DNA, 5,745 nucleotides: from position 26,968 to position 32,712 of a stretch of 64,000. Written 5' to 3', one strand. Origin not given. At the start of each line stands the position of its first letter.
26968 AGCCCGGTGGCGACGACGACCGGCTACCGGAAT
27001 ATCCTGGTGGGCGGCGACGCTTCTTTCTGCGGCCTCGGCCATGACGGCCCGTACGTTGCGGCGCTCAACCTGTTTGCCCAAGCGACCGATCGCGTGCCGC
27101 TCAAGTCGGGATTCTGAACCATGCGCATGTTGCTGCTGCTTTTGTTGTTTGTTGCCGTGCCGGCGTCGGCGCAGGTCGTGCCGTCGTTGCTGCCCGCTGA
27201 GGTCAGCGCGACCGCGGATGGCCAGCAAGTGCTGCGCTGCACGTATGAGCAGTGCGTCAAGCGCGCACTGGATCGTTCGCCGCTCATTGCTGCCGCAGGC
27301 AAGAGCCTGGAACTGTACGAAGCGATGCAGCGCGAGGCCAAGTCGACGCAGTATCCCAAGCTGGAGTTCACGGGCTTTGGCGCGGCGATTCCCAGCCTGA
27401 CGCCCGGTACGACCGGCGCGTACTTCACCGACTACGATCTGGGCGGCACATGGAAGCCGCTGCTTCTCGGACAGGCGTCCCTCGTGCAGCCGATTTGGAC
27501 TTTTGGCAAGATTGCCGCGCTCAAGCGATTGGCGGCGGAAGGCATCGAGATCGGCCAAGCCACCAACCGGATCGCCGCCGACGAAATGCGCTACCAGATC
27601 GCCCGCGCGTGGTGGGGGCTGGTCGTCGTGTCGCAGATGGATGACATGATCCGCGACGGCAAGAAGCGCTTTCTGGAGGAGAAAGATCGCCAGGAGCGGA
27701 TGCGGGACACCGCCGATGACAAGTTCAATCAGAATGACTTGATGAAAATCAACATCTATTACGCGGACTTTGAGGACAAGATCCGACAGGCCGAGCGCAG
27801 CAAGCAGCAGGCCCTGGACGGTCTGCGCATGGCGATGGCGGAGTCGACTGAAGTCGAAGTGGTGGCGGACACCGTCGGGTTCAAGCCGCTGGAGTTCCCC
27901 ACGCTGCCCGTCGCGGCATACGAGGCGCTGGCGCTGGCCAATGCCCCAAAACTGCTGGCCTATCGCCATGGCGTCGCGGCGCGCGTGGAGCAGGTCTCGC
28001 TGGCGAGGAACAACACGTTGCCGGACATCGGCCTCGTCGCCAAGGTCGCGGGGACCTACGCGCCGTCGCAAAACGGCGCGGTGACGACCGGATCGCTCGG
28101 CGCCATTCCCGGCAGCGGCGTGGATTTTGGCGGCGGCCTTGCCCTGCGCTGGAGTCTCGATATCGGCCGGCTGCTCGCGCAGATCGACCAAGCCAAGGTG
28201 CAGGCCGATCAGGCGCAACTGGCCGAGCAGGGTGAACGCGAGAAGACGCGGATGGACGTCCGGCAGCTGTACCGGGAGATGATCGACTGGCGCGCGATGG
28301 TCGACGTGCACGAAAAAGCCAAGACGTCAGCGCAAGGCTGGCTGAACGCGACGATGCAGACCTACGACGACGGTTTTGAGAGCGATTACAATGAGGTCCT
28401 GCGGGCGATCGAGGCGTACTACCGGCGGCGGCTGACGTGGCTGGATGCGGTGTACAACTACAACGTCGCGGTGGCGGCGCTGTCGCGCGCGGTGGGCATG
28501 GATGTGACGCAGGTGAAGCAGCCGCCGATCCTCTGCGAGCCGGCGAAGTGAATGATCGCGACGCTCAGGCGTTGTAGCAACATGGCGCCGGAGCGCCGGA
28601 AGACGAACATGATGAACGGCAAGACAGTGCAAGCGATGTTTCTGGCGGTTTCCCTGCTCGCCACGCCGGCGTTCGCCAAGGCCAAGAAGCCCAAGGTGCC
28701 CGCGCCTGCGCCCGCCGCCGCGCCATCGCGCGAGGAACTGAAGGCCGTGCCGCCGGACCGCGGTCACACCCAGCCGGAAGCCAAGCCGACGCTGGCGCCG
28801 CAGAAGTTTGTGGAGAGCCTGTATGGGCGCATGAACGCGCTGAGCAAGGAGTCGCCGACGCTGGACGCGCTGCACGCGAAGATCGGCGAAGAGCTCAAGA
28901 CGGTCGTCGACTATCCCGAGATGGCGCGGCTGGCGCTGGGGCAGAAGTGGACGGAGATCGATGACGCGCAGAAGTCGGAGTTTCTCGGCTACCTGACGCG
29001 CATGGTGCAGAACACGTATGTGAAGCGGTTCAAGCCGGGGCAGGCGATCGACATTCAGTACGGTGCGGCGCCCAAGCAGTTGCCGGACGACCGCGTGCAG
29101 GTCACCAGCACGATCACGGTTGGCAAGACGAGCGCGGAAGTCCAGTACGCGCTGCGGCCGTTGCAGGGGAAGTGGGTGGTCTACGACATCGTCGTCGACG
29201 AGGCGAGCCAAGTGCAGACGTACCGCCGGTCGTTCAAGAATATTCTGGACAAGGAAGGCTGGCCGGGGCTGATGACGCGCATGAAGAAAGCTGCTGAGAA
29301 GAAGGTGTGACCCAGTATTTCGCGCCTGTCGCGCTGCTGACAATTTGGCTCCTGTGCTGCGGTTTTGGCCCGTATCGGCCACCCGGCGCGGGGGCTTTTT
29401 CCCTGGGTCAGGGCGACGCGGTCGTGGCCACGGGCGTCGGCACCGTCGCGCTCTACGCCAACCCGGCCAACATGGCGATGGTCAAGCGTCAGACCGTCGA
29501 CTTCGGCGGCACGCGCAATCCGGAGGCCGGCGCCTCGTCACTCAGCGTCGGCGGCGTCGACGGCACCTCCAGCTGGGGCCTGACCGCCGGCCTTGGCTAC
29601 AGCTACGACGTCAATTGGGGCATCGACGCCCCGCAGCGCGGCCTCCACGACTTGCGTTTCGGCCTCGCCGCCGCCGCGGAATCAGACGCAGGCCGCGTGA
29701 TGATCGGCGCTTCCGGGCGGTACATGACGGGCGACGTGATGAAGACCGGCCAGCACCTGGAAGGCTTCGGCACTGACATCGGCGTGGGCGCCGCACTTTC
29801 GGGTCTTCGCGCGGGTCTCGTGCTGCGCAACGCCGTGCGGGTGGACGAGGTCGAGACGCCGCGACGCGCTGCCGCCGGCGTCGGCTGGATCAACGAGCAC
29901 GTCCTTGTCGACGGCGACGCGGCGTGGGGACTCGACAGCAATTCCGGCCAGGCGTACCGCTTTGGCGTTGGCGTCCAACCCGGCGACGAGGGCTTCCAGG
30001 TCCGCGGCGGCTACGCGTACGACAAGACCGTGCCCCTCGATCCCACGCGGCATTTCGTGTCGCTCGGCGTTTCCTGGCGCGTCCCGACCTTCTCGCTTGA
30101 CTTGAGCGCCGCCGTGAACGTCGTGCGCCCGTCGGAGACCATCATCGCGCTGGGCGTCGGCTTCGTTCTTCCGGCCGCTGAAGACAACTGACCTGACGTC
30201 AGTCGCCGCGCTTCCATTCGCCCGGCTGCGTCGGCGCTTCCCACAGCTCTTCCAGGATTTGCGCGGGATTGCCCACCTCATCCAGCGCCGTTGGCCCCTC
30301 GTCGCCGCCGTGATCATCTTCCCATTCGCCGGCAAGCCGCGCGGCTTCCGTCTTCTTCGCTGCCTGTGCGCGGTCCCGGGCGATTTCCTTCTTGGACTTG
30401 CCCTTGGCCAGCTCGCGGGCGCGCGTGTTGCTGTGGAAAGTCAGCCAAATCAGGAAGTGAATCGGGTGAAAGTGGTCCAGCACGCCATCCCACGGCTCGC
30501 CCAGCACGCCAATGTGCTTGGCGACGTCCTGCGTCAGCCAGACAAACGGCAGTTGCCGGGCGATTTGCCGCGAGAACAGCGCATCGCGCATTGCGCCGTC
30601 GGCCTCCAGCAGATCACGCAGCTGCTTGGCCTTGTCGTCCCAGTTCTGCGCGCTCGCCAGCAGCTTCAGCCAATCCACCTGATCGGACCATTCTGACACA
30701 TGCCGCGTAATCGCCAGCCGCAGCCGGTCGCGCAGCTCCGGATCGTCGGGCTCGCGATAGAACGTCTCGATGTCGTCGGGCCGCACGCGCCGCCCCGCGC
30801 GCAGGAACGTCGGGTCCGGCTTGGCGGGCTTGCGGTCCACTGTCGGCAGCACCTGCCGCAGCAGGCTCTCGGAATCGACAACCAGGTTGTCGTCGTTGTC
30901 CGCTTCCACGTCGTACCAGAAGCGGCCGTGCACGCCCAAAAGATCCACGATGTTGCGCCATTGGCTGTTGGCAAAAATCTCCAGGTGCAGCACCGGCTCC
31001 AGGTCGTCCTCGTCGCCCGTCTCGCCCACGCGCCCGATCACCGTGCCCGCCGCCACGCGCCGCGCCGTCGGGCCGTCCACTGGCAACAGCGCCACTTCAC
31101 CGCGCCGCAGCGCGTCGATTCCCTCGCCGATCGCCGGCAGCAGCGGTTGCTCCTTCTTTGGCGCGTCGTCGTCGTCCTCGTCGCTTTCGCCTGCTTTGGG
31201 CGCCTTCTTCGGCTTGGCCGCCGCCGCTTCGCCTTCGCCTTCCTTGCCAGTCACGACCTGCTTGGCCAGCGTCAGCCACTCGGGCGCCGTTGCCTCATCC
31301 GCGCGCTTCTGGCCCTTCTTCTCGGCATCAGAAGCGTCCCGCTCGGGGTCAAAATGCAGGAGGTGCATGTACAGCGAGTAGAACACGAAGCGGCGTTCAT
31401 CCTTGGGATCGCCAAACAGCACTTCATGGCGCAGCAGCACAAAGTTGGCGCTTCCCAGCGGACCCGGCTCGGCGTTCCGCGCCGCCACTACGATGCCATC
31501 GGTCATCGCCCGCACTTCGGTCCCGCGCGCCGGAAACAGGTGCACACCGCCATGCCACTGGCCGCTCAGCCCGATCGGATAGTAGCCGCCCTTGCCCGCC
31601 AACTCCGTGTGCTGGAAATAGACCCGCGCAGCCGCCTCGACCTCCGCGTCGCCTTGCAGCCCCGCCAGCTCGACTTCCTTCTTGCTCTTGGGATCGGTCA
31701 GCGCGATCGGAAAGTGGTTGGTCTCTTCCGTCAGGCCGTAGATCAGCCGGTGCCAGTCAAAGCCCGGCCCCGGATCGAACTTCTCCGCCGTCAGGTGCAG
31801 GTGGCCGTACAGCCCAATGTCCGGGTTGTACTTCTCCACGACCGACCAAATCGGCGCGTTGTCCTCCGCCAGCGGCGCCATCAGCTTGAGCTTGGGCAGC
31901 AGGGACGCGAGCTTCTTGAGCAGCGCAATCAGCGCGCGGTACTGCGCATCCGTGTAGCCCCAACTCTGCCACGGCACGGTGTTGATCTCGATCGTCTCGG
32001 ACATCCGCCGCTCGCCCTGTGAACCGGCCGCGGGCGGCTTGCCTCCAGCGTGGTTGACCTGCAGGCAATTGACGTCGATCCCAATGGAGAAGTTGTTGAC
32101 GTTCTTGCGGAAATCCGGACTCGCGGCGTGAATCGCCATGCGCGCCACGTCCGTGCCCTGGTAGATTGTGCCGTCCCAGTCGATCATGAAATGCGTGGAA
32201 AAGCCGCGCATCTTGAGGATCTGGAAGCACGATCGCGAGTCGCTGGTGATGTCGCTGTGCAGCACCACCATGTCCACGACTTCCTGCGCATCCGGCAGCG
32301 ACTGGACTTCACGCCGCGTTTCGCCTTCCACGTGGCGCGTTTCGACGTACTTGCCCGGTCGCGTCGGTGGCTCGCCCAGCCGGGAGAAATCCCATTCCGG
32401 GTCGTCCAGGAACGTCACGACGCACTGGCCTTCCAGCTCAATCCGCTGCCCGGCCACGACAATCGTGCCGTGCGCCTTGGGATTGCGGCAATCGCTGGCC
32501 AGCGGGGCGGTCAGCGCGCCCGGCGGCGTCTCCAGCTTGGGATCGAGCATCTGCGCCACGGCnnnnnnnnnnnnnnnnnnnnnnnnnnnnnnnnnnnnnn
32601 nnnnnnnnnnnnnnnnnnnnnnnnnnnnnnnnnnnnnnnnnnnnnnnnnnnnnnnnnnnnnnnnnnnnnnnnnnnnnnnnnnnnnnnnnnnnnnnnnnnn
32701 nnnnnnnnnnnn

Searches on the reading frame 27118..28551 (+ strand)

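Call 64: search_protein_families(library=pfam, proteins=[window:27118-28551:+], max_evalue=0.00001)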
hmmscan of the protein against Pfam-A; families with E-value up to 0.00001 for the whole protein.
window:27118-28551:+ (477 aa): 1 family
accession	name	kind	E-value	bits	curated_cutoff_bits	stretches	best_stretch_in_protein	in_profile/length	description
PF02321.23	OEP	-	3.6e-33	115.4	22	2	268-460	4-187/187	Outer membrane efflux protein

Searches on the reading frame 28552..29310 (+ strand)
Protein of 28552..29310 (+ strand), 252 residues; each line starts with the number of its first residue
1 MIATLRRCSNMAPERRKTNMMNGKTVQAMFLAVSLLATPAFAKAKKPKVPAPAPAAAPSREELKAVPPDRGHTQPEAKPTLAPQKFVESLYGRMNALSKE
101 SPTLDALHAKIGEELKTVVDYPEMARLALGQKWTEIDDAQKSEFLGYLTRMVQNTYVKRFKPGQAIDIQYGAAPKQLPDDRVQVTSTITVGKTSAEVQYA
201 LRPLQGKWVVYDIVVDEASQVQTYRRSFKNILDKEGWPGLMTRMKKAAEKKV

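Call 64: search_protein_families(library=pfam, proteins=[window:28552-29310:+], max_evalue=0.00001)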
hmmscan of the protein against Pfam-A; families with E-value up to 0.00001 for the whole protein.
window:28552-29310:+ (252 aa): 1 family
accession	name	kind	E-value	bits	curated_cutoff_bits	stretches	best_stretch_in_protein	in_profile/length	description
PF05494.18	MlaC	-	3.5e-32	111.9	26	1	90-246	7-166/166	MlaC protein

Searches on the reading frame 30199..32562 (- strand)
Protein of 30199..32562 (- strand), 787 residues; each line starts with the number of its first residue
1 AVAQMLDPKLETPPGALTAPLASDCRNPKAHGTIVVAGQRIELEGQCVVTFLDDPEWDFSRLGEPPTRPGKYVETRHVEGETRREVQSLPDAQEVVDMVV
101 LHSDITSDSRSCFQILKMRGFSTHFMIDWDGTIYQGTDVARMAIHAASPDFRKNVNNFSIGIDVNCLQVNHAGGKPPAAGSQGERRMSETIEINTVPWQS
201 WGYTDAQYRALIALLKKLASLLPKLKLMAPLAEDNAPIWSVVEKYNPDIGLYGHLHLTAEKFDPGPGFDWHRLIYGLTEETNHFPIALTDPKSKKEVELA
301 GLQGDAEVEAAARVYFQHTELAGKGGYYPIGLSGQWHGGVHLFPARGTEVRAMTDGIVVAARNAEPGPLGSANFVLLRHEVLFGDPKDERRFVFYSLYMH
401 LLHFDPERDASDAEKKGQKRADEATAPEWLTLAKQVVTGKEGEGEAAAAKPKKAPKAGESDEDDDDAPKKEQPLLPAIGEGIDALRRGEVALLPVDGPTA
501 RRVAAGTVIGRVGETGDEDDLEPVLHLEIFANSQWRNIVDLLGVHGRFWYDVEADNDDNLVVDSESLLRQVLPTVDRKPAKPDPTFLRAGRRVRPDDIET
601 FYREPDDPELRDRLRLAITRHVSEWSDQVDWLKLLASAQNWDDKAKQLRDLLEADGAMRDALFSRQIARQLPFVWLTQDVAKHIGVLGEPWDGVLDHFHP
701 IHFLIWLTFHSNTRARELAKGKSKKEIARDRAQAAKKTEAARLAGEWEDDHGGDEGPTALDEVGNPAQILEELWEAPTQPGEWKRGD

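Call 64: search_protein_families(library=pfam, proteins=[window:30199-32562:-], max_evalue=0.00001)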
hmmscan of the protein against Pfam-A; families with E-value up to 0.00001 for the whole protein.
window:30199-32562:- (787 aa): 2 families
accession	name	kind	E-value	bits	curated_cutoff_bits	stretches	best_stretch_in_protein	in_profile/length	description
PF01510.30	Amidase_2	-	1.6e-13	51.5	26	1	95-224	4-109/131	N-acetylmuramoyl-L-alanine amidase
PF01551.29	Peptidase_M23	-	7e-09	36.2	28.7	0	337-380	3-42/96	Peptidase family M23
